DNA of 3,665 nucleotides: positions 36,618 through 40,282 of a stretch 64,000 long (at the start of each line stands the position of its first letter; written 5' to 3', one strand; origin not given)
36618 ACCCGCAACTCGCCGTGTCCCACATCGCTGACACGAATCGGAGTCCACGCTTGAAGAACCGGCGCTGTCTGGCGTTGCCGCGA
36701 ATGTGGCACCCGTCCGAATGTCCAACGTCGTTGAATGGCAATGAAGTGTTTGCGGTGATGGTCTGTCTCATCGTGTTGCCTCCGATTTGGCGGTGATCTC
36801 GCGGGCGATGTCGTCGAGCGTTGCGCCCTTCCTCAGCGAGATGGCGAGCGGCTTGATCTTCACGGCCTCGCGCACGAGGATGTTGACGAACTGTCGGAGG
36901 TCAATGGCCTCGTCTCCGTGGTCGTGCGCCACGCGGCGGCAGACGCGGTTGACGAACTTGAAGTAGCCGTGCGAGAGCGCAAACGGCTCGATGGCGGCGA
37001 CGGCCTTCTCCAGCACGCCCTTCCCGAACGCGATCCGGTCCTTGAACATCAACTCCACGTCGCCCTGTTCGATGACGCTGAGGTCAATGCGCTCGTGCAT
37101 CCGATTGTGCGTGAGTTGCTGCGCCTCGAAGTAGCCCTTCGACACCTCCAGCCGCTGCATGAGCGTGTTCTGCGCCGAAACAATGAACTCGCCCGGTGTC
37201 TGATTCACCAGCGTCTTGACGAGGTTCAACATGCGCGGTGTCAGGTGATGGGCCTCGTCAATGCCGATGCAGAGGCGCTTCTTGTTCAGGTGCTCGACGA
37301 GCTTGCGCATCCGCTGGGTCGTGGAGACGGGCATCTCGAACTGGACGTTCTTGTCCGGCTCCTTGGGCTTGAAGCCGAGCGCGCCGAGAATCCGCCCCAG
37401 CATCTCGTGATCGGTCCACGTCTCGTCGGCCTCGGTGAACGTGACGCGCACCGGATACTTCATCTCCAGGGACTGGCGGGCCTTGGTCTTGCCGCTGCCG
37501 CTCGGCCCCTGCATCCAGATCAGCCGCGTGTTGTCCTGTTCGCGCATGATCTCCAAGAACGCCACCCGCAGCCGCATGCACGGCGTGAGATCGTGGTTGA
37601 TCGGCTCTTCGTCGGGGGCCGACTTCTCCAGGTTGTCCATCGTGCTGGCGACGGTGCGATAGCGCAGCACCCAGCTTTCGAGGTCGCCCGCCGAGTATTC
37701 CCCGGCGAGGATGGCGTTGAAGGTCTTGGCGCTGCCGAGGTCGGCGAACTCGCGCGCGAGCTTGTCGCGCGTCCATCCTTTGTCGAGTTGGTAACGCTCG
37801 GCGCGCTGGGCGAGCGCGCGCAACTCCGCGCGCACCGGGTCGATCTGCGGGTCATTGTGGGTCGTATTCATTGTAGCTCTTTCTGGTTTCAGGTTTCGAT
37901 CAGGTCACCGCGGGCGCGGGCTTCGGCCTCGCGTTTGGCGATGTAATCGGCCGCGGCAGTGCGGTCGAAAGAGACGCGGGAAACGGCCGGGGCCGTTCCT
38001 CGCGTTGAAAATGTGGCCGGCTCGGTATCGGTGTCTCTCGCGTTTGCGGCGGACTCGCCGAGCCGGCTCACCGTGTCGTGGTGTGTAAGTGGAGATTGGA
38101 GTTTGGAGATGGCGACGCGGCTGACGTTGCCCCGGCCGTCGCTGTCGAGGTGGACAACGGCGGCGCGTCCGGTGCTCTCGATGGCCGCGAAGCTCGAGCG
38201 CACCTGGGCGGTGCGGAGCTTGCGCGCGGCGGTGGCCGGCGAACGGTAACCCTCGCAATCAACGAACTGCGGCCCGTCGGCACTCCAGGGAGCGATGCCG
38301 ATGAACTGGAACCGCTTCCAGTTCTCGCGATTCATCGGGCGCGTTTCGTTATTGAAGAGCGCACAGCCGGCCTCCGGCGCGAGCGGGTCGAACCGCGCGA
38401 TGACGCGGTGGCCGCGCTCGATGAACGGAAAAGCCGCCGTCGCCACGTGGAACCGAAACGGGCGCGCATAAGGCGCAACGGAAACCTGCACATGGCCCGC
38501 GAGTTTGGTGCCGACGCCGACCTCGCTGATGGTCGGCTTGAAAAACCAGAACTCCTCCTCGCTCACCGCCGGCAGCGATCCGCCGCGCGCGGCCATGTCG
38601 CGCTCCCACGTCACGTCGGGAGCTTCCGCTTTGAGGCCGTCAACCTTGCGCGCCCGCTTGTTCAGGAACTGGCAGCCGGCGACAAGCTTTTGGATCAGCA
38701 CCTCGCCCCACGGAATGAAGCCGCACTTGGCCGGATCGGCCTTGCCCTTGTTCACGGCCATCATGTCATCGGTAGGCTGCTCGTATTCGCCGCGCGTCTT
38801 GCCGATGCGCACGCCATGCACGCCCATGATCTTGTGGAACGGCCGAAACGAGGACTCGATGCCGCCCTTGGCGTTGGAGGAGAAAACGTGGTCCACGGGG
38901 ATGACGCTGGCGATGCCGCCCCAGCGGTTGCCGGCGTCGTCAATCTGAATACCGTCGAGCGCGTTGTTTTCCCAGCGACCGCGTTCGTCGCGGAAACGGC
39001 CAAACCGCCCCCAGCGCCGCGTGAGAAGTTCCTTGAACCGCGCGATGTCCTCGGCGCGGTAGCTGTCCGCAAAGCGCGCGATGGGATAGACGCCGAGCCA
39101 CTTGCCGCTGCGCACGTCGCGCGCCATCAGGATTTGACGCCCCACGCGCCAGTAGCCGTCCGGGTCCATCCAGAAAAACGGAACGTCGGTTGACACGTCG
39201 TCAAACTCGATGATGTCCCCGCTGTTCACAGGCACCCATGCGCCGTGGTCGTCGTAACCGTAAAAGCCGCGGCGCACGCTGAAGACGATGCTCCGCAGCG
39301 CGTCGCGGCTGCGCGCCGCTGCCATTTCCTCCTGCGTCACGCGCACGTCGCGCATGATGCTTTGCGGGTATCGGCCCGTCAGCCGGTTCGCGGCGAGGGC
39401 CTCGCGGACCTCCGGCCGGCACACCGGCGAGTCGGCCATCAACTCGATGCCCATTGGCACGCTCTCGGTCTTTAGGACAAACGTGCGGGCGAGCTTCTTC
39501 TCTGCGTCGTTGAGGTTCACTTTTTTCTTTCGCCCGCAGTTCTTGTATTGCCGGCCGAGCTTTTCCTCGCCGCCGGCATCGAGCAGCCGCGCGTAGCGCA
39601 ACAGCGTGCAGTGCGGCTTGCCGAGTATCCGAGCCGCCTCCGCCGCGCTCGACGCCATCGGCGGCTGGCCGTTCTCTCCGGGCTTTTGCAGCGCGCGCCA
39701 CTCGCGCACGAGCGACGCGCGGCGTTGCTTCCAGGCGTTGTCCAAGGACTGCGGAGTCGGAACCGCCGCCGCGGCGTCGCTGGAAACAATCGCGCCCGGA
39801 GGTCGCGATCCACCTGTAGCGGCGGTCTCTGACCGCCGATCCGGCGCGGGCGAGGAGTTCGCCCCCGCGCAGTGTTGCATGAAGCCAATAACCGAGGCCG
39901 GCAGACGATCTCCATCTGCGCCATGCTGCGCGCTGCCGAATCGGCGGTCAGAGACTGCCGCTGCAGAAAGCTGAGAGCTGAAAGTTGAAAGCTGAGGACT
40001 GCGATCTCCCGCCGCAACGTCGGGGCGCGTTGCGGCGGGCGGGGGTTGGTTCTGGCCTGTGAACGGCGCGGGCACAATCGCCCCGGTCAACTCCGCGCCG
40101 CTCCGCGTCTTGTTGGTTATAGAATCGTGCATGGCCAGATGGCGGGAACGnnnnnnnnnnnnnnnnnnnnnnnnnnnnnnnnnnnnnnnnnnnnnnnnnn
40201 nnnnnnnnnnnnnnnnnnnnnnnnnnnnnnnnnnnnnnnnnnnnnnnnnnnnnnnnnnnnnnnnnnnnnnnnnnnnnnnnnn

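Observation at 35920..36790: Repeated 23-nt RBS/start cassette gives consecutive early genes identical ...SEATR C-termini and ATGA stop-start overlaps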

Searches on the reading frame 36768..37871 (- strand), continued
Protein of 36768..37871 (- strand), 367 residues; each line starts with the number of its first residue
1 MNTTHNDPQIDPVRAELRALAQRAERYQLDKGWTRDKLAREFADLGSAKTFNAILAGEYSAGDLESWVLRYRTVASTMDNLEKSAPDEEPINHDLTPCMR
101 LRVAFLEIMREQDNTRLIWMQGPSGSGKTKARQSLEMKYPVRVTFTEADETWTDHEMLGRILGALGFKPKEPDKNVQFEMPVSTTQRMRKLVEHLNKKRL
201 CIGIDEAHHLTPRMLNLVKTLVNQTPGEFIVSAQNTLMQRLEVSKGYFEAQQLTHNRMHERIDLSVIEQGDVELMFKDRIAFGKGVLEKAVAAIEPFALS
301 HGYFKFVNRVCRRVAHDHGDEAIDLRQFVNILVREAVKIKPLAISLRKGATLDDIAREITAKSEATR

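Call 68: find_related_loci(query=A2, collection=viral_contigs, flank=7000)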
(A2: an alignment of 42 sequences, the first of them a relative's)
Query A2 (367 aa) in viral_contigs; peptide patterns used: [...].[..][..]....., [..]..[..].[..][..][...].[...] (x = any residue, [..] = any of these).
600 stretches matched a pattern (row limit reached: there are more); 23 encode a relative of the query (tblastn E <= 1e-3); 23 distinct loci.
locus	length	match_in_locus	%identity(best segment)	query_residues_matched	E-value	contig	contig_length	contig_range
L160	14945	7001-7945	45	1-320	9e-74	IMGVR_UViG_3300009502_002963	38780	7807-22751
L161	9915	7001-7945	36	16-336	2e-55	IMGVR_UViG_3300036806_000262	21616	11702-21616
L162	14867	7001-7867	38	16-314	5e-55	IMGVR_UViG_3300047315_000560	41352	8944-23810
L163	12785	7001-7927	37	15-335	7e-54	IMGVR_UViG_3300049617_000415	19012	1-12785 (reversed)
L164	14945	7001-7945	33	15-338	3e-52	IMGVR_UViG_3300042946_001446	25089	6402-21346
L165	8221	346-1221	37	16-315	1e-52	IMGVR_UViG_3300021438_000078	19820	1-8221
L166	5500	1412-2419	36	4-333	1e-50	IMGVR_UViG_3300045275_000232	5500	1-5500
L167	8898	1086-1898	38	40-314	3e-50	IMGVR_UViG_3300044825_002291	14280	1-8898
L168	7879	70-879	37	40-313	2e-49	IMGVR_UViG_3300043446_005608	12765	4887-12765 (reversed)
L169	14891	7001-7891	34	13-316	4e-41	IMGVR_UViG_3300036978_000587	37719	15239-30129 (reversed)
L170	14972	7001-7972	30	16-334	8e-41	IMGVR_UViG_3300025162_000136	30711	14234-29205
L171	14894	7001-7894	33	15-320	3e-40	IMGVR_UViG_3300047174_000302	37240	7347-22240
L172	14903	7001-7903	32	7-307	1e-38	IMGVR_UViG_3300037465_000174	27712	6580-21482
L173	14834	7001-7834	32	35-314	1e-38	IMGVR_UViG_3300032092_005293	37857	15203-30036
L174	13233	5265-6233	31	16-329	2e-35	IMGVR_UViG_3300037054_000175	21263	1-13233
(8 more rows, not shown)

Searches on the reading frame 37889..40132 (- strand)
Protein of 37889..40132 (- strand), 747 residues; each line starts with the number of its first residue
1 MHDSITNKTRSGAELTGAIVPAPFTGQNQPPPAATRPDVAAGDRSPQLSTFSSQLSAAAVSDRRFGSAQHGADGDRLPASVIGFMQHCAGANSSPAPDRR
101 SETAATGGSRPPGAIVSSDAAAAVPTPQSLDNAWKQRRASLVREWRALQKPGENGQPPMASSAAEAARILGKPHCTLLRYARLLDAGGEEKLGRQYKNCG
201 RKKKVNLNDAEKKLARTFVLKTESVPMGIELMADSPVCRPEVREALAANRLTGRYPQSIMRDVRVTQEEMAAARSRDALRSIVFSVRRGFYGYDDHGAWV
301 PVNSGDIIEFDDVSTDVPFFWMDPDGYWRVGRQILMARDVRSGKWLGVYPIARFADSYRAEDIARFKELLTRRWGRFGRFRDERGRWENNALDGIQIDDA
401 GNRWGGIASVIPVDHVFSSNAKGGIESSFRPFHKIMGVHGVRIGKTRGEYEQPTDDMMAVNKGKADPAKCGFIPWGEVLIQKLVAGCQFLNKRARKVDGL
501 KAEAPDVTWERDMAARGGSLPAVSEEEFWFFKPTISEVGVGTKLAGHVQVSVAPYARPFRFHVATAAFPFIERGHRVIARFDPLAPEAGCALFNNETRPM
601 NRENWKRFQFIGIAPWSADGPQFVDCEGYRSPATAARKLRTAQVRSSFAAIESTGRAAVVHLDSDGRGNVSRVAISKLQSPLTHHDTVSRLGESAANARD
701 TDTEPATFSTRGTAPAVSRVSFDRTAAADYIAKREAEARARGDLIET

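Call 7: search_protein_families(library=pfam, proteins=[window:37889-40132:-], max_evalue=0.1)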
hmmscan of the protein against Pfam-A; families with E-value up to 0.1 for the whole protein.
window:37889-40132:- (747 aa): 0 families

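Call 8: search_protein_families(library=phrogs, proteins=[window:37889-40132:-], max_evalue=0.1)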
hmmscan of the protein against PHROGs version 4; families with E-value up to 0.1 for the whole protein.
window:37889-40132:- (747 aa): 0 families

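Call 55: search_solved_structures(query=window:37889-40132:-, max_evalue=1)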
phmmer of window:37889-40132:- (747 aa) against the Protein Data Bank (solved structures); distinct sequences matched with E-value up to 1: 1.
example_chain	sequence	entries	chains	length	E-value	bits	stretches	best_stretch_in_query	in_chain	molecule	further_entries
8a22_Bu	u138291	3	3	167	1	10.7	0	190-272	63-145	mS23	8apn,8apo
